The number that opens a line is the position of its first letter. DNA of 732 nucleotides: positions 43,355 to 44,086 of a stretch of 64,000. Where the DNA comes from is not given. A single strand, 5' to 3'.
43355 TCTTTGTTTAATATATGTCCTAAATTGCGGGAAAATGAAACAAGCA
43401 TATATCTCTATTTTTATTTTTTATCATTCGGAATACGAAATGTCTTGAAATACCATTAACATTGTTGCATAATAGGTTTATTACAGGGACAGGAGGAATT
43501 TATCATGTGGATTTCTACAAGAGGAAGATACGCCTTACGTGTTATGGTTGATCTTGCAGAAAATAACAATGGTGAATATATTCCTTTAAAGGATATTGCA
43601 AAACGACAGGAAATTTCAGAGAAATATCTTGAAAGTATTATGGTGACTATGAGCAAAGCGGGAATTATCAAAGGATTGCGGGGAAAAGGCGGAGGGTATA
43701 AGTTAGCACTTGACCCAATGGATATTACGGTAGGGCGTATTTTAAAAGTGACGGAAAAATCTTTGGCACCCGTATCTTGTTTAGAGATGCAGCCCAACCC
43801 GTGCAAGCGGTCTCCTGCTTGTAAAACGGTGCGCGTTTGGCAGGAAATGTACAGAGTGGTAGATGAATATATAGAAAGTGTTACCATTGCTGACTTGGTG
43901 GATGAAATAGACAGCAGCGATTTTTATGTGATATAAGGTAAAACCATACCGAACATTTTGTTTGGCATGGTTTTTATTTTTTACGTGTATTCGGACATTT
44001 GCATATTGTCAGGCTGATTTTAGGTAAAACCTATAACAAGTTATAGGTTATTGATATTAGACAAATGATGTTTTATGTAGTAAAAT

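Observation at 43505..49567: Orphan Ni-CODH (CooS) with a poly-His tail, fused transcriptionally to a NitT/TauT-family ABC importer and flanked by Rrf2 and LysR regulators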

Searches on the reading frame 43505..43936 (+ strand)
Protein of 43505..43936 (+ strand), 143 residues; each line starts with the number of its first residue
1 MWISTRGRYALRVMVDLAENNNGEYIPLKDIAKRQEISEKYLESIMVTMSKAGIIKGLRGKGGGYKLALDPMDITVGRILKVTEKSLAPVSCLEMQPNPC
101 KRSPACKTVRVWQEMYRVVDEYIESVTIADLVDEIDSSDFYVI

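Call 3: search_protein_families(library=pfam, proteins=[window:43505-43936:+])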
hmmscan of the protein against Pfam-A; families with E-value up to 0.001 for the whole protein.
window:43505-43936:+ (143 aa): 1 family
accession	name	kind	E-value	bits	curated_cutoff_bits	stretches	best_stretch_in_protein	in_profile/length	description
PF02082.26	Rrf2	-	1.2e-37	129.4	30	1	3-134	1-132/132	Iron-dependent Transcriptional regulator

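Call 4: search_protein_families(library=ncbifam, proteins=[window:43505-43936:+])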
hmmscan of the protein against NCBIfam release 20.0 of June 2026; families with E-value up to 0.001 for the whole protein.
window:43505-43936:+ (143 aa): 8 families
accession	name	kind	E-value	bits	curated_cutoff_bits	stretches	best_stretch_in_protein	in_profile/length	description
TIGR00738.1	rrf2_super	superfamily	4.6e-39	133.3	73.3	1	1-133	1-132/132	Rrf2 family transcriptional regulator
TIGR02010.1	IscR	equivalog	2.3e-32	111.7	207.55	1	1-134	1-132/135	Fe-S cluster assembly transcriptional regulator IscR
NF047409.1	Cys_reg_CymR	equivalog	9.5e-30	103.5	195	1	1-138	1-130/139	cysteine metabolism transcriptional regulator CymR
NF008110.0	PRK10857.1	equivalog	1.3e-23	83.6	275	1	1-135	1-133/164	Fe-S cluster assembly transcriptional regulator IscR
TIGR02944.1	suf_reg_Xantho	equivalog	7.6e-19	68.4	110.65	1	3-131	4-130/130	SUF system Fe-S cluster assembly regulator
NF008886.0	PRK11920.1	equivalog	5e-18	65.2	193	1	2-134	2-133/153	iron-responsive transcriptional regulator RirA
NF008240.0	PRK11014.1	equivalog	2.7e-14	53.4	182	1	8-135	8-131/141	nitric oxide-sensing transcriptional repressor NsrR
NF041852.1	trans_reg_HypR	equivalog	0.00053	20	180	1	10-135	8-136/139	redox-sensitive transcriptional regulator HypR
